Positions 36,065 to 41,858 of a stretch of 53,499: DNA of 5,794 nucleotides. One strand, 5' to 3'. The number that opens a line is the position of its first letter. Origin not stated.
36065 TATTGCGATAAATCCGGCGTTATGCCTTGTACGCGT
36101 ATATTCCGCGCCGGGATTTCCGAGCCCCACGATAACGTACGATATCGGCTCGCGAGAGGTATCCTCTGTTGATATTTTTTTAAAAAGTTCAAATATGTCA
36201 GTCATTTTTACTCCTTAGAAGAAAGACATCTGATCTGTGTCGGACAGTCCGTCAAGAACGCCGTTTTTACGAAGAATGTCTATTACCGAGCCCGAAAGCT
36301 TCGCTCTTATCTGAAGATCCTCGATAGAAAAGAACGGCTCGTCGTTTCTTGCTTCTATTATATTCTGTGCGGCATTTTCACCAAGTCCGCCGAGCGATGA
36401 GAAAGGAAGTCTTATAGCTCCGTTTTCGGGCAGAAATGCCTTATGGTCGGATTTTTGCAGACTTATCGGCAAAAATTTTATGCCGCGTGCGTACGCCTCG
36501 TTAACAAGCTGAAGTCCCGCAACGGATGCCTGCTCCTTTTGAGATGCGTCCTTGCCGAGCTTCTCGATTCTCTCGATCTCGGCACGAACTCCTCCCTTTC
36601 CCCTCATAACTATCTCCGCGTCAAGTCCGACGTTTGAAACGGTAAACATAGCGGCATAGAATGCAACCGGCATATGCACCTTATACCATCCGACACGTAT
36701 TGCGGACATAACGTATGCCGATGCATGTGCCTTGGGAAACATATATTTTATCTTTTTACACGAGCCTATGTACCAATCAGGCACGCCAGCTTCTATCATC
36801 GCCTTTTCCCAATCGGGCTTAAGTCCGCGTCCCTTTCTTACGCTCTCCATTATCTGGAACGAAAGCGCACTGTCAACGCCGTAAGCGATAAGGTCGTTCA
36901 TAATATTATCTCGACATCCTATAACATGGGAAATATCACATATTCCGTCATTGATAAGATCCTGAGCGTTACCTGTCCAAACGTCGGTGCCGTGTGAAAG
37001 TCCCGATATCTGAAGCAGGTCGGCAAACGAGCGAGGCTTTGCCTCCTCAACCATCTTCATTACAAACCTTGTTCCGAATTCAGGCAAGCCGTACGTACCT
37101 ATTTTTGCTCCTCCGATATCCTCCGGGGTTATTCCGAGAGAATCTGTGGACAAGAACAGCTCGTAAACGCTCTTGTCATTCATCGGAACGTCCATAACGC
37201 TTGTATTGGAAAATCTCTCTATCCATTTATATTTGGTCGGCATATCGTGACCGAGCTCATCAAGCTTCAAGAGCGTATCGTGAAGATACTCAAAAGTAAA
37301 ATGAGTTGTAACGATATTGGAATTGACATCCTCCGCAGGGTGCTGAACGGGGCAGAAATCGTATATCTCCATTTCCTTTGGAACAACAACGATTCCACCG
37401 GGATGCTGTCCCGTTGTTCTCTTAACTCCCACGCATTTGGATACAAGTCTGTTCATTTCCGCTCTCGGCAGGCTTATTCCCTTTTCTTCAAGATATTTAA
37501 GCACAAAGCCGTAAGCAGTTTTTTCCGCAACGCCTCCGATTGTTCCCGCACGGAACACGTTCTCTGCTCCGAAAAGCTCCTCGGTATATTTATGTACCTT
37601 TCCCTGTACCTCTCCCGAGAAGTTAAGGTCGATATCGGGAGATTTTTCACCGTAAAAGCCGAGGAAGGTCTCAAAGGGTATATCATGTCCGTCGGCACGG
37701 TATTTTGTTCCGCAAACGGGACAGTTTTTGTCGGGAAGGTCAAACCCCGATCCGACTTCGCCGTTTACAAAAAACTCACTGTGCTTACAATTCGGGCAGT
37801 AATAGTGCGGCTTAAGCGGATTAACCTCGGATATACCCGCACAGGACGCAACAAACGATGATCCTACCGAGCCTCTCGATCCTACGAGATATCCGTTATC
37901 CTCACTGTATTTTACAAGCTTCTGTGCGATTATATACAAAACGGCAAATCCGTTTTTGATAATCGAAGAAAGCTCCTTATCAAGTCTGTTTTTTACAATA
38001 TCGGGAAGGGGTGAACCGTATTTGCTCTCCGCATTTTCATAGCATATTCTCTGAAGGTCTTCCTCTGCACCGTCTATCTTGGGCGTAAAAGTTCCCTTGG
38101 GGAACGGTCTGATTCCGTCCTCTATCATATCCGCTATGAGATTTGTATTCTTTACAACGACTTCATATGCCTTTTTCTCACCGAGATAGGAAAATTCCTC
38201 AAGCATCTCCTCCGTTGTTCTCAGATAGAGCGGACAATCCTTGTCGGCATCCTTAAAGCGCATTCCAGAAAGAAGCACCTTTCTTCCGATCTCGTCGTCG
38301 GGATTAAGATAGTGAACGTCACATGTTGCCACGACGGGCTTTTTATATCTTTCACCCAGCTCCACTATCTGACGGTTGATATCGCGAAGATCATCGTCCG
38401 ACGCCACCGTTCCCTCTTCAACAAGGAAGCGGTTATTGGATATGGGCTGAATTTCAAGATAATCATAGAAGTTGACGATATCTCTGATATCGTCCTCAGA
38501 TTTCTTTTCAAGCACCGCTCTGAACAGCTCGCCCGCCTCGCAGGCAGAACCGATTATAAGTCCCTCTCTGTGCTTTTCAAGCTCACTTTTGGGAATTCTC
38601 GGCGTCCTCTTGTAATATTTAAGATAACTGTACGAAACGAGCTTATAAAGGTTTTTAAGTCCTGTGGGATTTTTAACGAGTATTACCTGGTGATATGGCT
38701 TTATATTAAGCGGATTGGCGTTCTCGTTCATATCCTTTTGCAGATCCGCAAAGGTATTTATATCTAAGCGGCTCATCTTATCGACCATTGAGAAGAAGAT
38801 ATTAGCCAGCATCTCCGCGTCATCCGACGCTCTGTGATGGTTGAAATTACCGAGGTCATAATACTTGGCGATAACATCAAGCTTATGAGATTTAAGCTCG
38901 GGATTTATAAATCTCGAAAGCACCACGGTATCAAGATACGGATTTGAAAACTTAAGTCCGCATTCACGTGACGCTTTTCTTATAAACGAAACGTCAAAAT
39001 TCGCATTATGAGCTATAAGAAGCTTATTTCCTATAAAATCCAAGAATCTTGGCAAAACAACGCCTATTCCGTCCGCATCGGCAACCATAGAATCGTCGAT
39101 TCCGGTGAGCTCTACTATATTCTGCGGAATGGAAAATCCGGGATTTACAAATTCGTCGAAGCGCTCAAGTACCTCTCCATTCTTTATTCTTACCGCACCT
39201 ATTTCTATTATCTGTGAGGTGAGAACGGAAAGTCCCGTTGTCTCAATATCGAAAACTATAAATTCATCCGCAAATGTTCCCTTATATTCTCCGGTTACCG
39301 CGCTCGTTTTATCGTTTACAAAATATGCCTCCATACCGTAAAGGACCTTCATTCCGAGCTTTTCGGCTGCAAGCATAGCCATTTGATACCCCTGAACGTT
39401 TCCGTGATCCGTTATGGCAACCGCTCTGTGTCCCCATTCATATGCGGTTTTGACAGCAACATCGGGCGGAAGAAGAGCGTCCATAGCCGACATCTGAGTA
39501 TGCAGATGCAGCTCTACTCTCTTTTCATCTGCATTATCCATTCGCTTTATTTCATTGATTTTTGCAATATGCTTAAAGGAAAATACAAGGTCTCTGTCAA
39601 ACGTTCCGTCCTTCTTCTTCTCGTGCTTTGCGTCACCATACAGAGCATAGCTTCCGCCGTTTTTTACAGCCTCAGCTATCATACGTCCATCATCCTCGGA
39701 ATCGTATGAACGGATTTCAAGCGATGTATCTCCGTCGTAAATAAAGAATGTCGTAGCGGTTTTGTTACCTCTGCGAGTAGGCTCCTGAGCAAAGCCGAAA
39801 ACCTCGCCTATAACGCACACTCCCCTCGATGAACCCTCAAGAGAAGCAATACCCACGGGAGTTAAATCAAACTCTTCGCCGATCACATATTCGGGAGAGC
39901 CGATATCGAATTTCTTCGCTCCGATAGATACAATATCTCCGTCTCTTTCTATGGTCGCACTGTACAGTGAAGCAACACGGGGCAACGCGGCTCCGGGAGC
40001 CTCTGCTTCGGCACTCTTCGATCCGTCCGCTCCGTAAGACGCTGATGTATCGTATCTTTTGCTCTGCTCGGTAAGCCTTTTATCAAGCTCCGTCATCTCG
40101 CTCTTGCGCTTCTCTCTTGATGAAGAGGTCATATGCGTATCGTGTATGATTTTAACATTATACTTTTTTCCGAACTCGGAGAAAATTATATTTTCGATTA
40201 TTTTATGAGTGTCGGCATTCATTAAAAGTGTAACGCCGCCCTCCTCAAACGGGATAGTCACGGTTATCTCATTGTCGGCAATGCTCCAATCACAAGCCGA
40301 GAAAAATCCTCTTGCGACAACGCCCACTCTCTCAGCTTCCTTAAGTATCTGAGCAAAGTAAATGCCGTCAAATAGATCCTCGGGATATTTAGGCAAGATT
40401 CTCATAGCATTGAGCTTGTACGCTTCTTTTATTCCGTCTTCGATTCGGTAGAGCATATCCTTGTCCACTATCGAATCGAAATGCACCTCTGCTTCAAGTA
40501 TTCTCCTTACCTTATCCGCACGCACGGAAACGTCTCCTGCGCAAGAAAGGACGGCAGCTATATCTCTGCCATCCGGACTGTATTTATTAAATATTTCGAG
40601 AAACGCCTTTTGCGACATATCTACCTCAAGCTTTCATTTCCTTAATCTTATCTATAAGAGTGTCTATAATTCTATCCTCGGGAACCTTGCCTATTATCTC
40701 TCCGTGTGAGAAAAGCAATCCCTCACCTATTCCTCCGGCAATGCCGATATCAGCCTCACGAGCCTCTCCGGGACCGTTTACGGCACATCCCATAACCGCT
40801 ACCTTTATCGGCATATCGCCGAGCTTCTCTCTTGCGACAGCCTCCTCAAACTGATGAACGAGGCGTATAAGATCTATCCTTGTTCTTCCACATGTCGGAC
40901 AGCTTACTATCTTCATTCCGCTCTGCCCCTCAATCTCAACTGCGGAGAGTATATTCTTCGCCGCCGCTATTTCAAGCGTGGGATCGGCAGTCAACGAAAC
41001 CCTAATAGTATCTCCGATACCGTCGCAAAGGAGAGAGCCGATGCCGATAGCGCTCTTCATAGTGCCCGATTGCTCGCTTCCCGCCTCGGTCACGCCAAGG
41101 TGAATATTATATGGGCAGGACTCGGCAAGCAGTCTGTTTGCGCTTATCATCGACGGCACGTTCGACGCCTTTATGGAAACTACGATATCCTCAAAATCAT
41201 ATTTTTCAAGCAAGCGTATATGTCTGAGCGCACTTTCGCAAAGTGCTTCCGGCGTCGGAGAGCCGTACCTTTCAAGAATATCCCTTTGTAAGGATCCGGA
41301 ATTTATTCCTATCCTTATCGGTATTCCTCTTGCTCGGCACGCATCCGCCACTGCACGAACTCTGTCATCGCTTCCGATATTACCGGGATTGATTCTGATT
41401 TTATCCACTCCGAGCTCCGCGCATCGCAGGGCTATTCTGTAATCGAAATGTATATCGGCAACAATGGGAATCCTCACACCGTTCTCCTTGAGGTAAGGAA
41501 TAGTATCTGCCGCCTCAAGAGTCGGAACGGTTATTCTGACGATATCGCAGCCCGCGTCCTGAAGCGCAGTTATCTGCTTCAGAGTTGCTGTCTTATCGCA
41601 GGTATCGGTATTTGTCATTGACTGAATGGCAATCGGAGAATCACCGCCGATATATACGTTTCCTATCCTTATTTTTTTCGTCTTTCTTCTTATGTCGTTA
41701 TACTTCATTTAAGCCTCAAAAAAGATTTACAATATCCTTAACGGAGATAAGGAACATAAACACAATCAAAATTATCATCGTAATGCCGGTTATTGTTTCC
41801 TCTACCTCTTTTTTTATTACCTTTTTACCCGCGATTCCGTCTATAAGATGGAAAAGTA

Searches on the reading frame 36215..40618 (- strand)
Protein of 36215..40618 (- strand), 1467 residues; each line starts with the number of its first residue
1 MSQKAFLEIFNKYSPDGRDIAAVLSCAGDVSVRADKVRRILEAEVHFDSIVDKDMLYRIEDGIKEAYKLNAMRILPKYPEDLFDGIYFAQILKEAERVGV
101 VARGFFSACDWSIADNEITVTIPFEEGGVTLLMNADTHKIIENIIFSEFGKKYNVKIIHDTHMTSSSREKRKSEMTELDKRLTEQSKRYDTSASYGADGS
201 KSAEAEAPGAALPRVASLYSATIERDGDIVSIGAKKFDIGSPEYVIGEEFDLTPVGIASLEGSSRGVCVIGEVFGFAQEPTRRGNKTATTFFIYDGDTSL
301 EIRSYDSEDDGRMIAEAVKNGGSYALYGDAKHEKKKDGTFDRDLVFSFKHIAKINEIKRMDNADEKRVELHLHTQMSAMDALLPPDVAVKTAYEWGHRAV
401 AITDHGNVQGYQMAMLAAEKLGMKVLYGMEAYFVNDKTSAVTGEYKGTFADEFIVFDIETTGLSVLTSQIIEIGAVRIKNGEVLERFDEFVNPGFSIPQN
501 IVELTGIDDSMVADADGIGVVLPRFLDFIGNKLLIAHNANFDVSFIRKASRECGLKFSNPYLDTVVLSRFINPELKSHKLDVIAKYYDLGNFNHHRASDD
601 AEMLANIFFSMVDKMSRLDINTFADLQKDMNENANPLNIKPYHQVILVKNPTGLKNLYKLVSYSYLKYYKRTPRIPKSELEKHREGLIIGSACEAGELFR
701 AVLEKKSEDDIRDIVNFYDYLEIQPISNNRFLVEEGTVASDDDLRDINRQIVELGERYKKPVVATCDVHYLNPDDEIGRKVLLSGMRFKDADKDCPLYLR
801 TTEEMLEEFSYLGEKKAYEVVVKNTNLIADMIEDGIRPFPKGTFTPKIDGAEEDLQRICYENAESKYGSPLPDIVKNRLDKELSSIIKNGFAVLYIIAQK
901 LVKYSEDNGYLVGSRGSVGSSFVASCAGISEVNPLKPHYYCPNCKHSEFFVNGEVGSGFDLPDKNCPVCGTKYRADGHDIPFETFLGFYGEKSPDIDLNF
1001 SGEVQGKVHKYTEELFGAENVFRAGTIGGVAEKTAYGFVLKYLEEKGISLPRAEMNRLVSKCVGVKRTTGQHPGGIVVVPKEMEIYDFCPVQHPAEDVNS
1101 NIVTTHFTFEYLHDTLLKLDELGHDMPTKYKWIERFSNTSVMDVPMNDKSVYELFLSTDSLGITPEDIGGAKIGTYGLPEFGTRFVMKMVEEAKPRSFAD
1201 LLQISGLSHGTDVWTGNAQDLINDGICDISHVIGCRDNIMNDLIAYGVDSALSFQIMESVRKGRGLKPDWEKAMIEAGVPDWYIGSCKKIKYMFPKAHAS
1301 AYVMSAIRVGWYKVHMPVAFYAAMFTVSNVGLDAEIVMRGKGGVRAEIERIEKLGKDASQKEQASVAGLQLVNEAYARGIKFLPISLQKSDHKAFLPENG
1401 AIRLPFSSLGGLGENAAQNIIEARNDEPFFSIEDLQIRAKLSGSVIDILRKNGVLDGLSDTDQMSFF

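Call 47: search_protein_families(library=pfam, proteins=[window:36215-40618:-], max_evalue=0.000001)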
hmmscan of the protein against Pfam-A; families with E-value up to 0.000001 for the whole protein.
window:36215-40618:- (1467 aa): 6 families
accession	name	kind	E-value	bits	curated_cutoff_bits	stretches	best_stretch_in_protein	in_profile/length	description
PF07733.18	DNA_pol3_alpha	-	2.6e-57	194.9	23.9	2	854-1043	2-151/260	Bacterial DNA polymerase III alpha NTPase domain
PF00929.31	RNase_T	-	9.1e-37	127.6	24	1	454-608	1-164/164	Exonuclease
PF02811.25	PHP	-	2e-31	110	26.4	1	369-718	1-148/164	PHP domain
PF17657.6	DNA_pol3_finger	-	2.7e-19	69.6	22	1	1138-1272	19-155/166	Bacterial DNA polymerase III alpha subunit finger domain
PF14579.12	HHH_6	-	1.1e-13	51.6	25.6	1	1379-1459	1-84/90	Helix-hairpin-helix motif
PF16473.11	Rv2179c-like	-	6.3e-07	29.7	27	0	454-608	3-173/177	3'-5' exoribonuclease Rv2179c-like domain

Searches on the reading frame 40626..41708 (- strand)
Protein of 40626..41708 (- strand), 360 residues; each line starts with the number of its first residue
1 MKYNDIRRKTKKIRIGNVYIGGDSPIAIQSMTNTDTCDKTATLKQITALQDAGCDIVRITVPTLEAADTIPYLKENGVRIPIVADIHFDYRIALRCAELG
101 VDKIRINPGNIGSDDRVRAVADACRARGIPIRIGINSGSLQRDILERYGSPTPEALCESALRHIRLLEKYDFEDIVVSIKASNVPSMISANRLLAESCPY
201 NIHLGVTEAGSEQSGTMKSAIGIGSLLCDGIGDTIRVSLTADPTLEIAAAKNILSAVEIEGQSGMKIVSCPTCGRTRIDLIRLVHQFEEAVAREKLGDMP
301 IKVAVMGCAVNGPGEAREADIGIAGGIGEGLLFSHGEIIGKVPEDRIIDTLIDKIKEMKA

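Call 47: search_protein_families(library=pfam, proteins=[window:40626-41708:-], max_evalue=0.000001)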
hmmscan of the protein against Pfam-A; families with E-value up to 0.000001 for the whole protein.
window:40626-41708:- (360 aa): 1 family
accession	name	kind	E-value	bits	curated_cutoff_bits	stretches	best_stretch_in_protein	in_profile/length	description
PF04551.19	GcpE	-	1.3e-145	485.2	32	1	10-357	1-343/343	GcpE protein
